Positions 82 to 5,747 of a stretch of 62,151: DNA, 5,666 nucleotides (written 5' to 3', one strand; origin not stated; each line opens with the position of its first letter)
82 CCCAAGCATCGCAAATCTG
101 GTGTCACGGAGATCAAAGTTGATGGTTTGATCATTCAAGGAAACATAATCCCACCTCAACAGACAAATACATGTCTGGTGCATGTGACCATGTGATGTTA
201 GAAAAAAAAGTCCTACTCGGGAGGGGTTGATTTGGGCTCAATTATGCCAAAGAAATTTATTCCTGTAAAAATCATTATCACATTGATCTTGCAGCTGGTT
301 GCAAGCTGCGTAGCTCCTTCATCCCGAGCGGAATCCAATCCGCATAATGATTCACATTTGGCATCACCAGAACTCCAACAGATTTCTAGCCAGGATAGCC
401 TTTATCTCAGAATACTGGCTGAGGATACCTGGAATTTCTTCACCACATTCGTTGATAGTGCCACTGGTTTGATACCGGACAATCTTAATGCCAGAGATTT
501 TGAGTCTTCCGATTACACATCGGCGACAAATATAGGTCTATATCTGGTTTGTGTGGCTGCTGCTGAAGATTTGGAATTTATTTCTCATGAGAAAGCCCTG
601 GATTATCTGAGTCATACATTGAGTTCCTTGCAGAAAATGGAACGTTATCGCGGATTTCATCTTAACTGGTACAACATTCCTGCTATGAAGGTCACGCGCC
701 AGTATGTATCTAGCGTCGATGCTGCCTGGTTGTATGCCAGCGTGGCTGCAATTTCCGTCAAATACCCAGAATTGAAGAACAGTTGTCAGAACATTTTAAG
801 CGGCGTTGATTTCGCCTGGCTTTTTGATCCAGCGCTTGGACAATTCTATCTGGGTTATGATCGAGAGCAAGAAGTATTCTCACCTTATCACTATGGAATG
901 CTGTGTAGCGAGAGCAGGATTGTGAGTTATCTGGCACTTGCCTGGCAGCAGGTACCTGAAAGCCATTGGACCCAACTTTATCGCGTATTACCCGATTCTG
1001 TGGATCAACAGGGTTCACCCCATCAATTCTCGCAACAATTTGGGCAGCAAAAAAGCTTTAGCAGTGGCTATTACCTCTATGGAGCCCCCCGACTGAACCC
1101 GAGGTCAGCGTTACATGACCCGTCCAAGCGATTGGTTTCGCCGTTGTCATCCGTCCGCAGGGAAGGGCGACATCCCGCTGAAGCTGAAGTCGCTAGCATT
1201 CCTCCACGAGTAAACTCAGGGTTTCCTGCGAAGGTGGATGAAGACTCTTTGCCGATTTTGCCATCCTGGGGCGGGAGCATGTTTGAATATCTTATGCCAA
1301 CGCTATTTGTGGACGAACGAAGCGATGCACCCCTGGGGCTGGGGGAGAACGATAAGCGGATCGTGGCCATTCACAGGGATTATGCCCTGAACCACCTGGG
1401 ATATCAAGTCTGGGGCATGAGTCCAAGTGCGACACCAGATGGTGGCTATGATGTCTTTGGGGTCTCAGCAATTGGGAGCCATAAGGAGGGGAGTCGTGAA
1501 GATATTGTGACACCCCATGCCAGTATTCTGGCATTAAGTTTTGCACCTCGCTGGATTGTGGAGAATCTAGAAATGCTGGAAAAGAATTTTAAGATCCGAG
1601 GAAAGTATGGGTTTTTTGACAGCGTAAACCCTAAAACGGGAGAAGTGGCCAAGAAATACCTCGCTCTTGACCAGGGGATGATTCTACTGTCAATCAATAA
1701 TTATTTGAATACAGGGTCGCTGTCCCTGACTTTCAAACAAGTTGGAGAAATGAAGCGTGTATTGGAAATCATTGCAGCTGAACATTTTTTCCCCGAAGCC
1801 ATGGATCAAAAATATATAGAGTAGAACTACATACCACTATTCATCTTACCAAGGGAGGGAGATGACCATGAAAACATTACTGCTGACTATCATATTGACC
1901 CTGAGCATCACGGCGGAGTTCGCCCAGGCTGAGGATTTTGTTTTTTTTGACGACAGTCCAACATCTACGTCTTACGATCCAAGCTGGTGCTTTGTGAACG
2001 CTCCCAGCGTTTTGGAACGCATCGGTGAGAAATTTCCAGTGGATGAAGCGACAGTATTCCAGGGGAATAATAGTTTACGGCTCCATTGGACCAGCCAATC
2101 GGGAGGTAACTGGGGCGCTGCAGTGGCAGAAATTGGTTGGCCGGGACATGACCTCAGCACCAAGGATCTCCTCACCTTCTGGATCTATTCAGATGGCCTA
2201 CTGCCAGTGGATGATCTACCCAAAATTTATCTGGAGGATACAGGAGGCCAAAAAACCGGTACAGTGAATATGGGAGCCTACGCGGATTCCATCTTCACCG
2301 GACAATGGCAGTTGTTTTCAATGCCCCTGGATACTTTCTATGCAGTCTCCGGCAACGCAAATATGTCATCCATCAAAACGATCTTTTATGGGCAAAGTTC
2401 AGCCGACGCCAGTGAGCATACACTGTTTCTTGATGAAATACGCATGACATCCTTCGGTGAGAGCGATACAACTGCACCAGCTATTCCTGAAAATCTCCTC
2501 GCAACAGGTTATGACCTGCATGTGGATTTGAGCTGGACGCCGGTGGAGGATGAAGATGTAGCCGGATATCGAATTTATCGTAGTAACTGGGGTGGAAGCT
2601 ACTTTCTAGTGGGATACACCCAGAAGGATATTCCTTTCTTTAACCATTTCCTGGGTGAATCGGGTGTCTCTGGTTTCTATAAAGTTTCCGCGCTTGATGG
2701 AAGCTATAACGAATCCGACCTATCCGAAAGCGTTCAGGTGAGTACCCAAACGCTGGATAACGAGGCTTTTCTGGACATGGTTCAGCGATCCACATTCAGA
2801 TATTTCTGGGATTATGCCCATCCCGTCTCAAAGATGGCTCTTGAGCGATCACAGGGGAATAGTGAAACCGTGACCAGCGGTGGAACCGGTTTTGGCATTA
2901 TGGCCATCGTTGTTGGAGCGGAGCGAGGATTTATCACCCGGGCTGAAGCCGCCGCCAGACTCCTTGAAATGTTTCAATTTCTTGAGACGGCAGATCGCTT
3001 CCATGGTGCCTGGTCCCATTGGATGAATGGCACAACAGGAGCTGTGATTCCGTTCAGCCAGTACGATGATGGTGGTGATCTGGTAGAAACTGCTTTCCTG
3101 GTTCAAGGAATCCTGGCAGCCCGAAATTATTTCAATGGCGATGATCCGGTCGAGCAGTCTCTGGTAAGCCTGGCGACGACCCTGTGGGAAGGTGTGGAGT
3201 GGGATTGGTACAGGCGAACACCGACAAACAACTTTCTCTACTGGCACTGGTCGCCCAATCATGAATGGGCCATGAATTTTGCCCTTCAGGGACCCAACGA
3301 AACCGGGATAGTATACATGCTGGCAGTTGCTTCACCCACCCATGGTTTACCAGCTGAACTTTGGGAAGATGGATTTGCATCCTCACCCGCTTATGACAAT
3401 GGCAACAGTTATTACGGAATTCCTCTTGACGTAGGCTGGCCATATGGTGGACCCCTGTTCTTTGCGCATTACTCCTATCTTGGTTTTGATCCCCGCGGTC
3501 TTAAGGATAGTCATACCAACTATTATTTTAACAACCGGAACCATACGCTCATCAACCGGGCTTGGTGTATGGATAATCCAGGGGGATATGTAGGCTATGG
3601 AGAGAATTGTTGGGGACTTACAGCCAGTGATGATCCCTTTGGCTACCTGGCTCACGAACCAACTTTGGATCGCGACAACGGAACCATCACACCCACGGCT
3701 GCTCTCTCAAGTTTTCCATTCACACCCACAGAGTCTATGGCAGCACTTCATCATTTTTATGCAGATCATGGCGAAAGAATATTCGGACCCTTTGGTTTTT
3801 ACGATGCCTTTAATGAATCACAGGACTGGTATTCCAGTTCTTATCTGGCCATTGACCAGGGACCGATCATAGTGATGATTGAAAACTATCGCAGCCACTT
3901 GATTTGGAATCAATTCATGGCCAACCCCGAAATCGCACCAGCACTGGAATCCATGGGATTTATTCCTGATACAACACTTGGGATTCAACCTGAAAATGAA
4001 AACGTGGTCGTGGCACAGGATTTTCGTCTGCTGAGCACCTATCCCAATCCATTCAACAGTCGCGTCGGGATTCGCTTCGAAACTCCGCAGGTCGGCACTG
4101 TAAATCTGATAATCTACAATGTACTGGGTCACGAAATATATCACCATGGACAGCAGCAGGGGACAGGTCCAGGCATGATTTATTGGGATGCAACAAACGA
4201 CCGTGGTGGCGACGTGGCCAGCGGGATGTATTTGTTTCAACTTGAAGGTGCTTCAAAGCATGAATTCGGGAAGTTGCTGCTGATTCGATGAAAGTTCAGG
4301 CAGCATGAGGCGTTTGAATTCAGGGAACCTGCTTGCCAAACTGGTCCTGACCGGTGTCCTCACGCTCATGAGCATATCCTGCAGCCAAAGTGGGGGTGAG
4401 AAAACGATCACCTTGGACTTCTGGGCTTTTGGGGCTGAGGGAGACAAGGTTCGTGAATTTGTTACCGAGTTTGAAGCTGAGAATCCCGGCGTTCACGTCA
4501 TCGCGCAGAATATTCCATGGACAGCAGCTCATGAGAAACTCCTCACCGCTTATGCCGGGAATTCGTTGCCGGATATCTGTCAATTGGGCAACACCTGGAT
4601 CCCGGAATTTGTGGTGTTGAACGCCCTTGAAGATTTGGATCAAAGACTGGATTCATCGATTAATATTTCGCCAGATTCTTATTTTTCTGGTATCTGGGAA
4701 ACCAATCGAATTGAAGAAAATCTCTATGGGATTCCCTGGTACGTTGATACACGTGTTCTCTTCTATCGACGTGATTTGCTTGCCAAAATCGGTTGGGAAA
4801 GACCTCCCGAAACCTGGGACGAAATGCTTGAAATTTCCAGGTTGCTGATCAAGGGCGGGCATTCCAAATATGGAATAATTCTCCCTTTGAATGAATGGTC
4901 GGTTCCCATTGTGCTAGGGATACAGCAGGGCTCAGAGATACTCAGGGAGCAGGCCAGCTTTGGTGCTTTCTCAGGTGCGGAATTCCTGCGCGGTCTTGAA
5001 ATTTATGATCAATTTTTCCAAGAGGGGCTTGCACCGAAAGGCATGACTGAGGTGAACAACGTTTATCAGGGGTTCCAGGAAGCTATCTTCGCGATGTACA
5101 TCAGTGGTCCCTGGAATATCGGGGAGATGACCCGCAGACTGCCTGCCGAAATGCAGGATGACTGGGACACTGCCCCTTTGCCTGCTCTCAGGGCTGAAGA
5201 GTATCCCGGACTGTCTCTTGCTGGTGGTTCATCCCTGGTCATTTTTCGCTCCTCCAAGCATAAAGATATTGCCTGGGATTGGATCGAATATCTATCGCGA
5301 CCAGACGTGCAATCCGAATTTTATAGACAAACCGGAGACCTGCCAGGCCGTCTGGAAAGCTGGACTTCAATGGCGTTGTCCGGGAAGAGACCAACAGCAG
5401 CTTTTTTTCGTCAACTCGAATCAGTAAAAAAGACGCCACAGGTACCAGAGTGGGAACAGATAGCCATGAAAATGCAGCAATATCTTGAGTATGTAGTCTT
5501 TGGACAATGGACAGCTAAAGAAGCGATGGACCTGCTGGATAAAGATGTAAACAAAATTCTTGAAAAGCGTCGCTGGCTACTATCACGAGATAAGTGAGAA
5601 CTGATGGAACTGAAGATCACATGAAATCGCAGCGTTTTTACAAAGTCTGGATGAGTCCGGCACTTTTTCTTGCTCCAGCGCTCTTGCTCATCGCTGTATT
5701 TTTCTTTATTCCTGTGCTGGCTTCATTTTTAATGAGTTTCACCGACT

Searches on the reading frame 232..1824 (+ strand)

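Call 60: search_protein_families(library=pfam, proteins=[window:232-1824:+], max_evalue=0.001)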
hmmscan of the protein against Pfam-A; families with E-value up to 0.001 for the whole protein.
window:232-1824:+ (530 aa): 2 families
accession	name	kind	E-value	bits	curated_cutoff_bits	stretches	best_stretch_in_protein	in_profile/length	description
PF10091.15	Glycoamylase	-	1.1e-24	87.6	27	1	341-502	47-218/221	Putative glucoamylase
PF11329.14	DUF3131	-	1.3e-08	34.7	20.3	1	63-190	3-134/367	Protein of unknown function (DUF3131)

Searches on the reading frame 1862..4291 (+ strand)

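Call 60: search_protein_families(library=pfam, proteins=[window:1862-4291:+], max_evalue=0.001)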
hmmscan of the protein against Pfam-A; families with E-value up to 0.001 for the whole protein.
window:1862-4291:+ (809 aa): 4 families
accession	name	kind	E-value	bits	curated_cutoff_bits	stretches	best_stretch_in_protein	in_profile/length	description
PF10091.15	Glycoamylase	-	1.1e-73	247.9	27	1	473-689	2-221/221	Putative glucoamylase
PF21582.3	CBM30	-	2.9e-08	34.3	27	1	52-197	22-170/170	Carbohydrate binding domain 30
PF18962.6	Por_Secre_tail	-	0.00013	22.6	27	1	727-801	2-69/75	Secretion system C-terminal sorting domain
PF13860.13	FlgD_ig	-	0.00032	21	27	0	741-798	19-77/79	FlgD Ig-like domain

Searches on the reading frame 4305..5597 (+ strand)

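Call 60: search_protein_families(library=pfam, proteins=[window:4305-5597:+], max_evalue=0.001)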
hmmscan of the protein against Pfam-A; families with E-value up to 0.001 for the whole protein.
window:4305-5597:+ (430 aa): 2 families
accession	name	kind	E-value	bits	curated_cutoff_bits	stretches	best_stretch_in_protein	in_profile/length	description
PF01547.30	SBP_bac_1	-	1.3e-36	127.6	26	1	46-336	7-306/307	Bacterial extracellular solute-binding protein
PF13416.11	SBP_bac_8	-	2.2e-30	106.9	27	1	52-352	2-265/279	Bacterial extracellular solute-binding protein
